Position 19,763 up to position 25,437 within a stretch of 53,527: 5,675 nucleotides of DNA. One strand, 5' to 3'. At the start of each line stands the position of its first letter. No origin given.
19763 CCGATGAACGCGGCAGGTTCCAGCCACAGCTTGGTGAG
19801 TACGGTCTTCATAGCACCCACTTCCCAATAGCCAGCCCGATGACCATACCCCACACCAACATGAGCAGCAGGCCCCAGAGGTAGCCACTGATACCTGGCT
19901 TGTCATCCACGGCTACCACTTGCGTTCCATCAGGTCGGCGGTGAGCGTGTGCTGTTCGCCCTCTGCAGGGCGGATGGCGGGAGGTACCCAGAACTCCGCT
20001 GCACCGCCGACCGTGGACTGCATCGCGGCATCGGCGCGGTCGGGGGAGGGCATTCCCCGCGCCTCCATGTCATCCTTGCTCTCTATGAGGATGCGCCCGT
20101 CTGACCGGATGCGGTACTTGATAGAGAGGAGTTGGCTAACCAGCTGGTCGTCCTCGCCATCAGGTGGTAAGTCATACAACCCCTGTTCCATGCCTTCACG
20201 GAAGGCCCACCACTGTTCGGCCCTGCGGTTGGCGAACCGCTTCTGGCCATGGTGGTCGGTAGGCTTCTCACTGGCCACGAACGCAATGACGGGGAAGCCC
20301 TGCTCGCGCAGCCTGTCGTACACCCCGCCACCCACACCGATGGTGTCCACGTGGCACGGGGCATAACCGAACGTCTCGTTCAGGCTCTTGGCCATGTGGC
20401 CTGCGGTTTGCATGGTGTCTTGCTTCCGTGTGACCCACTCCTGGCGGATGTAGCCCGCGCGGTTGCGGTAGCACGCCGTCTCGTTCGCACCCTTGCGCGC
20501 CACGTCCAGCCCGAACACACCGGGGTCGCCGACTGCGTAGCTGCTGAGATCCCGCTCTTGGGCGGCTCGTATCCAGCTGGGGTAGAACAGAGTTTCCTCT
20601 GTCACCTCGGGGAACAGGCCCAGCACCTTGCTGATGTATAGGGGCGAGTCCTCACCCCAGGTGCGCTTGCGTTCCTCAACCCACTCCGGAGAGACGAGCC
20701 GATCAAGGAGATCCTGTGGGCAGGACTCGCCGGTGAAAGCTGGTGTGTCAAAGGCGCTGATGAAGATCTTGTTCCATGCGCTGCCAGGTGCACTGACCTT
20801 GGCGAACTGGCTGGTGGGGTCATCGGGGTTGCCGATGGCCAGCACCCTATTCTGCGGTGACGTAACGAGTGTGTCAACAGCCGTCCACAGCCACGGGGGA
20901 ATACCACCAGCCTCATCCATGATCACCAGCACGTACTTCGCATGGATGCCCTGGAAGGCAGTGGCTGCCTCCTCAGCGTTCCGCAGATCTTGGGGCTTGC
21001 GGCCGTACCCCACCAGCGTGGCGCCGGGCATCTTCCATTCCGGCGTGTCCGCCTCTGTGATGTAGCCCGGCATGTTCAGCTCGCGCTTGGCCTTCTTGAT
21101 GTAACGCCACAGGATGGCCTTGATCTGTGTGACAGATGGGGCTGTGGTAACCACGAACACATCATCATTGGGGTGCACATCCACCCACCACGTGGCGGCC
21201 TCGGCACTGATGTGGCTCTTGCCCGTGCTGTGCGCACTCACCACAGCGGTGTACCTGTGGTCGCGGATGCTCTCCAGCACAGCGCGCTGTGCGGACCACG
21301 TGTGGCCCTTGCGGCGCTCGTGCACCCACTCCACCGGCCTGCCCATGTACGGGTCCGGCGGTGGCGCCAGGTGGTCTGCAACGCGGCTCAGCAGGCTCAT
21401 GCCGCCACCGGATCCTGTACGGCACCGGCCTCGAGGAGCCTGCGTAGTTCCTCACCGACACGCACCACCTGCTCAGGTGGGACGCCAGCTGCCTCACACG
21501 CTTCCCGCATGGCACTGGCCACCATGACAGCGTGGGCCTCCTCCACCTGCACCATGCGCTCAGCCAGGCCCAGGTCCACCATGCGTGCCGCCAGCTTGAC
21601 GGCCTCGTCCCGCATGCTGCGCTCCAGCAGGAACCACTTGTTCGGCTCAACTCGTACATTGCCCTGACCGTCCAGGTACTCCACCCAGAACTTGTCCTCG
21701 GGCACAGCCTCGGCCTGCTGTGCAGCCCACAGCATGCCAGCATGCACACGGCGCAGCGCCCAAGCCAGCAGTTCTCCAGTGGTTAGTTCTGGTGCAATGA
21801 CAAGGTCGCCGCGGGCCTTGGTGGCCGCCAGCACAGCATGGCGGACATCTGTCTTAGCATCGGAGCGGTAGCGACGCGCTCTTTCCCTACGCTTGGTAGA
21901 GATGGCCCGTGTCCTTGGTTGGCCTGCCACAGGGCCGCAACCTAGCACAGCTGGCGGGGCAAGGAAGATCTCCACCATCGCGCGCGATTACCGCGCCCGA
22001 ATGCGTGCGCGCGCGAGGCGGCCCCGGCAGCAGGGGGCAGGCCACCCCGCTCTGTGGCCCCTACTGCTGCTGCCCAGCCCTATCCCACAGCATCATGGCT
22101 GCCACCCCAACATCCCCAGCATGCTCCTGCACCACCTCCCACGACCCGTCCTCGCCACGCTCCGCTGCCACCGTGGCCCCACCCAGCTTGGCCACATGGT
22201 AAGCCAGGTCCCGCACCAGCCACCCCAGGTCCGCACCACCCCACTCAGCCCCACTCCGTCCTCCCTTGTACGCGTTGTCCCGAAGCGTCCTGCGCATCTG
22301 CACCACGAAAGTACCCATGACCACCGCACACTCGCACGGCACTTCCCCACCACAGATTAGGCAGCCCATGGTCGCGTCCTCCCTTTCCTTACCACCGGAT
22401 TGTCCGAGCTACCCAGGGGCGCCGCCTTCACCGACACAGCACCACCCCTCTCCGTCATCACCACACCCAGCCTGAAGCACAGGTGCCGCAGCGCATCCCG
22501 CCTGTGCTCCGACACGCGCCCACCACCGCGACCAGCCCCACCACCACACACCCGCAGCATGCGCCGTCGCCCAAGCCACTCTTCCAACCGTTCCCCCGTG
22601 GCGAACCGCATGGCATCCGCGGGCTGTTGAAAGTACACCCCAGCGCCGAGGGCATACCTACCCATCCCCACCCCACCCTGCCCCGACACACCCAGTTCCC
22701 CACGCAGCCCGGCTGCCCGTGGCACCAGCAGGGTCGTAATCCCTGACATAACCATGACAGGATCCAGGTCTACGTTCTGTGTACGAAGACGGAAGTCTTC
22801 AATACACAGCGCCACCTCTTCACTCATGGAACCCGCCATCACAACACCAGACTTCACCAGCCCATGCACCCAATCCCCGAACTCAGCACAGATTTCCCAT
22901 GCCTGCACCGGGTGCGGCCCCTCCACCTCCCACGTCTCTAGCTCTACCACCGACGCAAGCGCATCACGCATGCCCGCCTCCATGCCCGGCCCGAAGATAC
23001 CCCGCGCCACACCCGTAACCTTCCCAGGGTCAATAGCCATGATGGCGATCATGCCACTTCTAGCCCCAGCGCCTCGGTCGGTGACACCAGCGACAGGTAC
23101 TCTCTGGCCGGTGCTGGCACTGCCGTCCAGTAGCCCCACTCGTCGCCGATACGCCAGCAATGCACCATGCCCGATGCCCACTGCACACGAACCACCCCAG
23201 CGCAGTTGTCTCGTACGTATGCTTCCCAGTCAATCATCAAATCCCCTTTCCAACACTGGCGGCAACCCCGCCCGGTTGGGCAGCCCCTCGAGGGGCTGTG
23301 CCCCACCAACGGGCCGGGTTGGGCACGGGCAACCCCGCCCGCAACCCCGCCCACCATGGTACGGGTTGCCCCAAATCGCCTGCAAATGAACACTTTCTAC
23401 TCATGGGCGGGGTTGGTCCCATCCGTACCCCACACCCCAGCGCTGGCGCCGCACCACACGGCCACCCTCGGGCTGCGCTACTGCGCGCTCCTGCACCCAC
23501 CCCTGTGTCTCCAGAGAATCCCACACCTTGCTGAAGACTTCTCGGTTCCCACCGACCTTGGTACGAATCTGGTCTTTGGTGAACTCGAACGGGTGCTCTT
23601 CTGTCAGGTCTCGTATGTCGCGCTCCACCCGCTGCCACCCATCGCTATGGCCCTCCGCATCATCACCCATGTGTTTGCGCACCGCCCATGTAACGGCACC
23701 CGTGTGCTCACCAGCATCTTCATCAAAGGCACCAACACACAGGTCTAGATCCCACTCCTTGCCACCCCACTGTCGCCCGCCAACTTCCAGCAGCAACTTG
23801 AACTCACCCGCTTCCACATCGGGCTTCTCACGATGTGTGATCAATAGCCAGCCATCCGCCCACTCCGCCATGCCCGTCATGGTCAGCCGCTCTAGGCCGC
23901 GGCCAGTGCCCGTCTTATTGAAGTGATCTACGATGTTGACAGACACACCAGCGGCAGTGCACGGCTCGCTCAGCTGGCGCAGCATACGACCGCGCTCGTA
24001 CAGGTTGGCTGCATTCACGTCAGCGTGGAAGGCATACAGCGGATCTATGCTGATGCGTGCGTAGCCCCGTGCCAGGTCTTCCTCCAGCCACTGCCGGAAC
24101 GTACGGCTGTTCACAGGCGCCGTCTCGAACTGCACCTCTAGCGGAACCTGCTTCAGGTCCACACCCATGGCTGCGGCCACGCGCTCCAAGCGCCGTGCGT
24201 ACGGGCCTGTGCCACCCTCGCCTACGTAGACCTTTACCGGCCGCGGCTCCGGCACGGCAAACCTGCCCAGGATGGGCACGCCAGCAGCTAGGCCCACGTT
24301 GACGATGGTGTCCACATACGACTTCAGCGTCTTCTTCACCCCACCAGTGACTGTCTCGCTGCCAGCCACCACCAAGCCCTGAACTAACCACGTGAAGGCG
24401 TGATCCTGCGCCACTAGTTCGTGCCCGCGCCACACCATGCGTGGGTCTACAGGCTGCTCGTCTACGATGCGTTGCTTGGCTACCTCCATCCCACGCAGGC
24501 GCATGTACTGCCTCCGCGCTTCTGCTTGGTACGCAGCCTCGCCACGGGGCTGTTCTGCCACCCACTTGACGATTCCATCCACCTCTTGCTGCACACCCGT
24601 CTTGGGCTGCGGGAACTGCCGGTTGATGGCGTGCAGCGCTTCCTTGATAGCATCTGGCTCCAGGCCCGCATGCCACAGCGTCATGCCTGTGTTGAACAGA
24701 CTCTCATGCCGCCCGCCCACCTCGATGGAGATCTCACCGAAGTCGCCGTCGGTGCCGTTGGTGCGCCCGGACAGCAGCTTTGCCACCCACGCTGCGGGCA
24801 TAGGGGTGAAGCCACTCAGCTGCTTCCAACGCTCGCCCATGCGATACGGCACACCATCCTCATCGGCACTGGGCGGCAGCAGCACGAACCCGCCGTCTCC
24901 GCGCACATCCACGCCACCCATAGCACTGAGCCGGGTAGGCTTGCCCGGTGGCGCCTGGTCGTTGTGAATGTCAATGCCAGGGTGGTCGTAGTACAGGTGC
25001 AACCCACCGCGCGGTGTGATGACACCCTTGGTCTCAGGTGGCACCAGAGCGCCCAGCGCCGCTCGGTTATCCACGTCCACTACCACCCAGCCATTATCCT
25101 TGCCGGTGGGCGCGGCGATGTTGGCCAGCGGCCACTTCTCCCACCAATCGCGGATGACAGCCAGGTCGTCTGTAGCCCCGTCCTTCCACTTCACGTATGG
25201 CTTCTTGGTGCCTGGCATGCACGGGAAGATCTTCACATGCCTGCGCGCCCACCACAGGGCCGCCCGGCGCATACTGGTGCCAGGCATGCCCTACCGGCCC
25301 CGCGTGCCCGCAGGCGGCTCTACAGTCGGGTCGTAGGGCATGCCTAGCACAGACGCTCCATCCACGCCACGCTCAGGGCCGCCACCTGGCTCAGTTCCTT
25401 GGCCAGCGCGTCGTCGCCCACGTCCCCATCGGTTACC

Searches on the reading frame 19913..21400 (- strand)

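Call 39: search_protein_families(library=phrogs, max_evalue=0.001, proteins=[window:19913-21400:-])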
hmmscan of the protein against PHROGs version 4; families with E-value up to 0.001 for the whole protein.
window:19913-21400:- (495 aa): 2 families
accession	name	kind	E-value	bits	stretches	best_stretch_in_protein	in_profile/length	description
phrog_2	-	head and packaging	1.6e-32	114.2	1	35-458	267-584/807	terminase large subunit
phrog_5902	-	unknown function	5e-19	69.8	1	37-338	37-331/359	-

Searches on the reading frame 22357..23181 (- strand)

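Call 38: search_protein_families(library=phrogs, max_evalue=0.001, proteins=[window:22357-23181:-])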
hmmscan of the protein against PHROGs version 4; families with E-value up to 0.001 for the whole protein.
window:22357-23181:- (274 aa): 1 family
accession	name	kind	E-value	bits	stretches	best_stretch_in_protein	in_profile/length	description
phrog_1981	-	unknown function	9.1e-13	49.4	1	42-233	24-176/217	-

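Call 102: search_protein_families(library=pfam, max_evalue=0.01, proteins=[window:22357-23181:-])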
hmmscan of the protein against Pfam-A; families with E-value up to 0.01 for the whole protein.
window:22357-23181:- (274 aa): 0 families

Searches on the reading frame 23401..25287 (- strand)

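Call 38: search_protein_families(library=phrogs, max_evalue=0.001, proteins=[window:23401-25287:-])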
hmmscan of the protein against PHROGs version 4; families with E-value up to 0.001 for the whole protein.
window:23401-25287:- (628 aa): 7 families
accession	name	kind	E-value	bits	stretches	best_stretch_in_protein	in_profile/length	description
phrog_1156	-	DNA, RNA and nucleotide metabolism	3.3e-15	56.7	1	2-180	9-200/855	DNA primase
phrog_5177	-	DNA, RNA and nucleotide metabolism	1.1e-13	51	1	5-151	19-170/876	DNA polymerase/primase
phrog_5852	-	DNA, RNA and nucleotide metabolism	2e-13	51.2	1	7-150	67-227/242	DNA polymerase/primase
phrog_906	-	DNA, RNA and nucleotide metabolism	8.9e-11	42.2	1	37-160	87-232/872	DNA polymerase/primase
phrog_695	-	DNA, RNA and nucleotide metabolism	2.7e-07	30.7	1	5-253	7-278/704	DNA polymerase/primase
phrog_3123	-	unknown function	1.5e-06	28.1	1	272-489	304-542/583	-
phrog_3022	-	DNA, RNA and nucleotide metabolism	3.4e-05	23.4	1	6-142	13-161/788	DNA primase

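Call 102: search_protein_families(library=pfam, max_evalue=0.01, proteins=[window:23401-25287:-])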
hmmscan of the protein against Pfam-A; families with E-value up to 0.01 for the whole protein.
window:23401-25287:- (628 aa): 2 families
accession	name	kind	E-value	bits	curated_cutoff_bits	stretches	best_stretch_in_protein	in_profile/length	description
PF09250.16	Prim-Pol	-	1.5e-27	97.4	22.8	1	10-151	1-146/158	Bifunctional DNA primase/polymerase, N-terminal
PF13481.12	AAA_25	-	3e-17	63.3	27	1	290-460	14-194/195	AAA domain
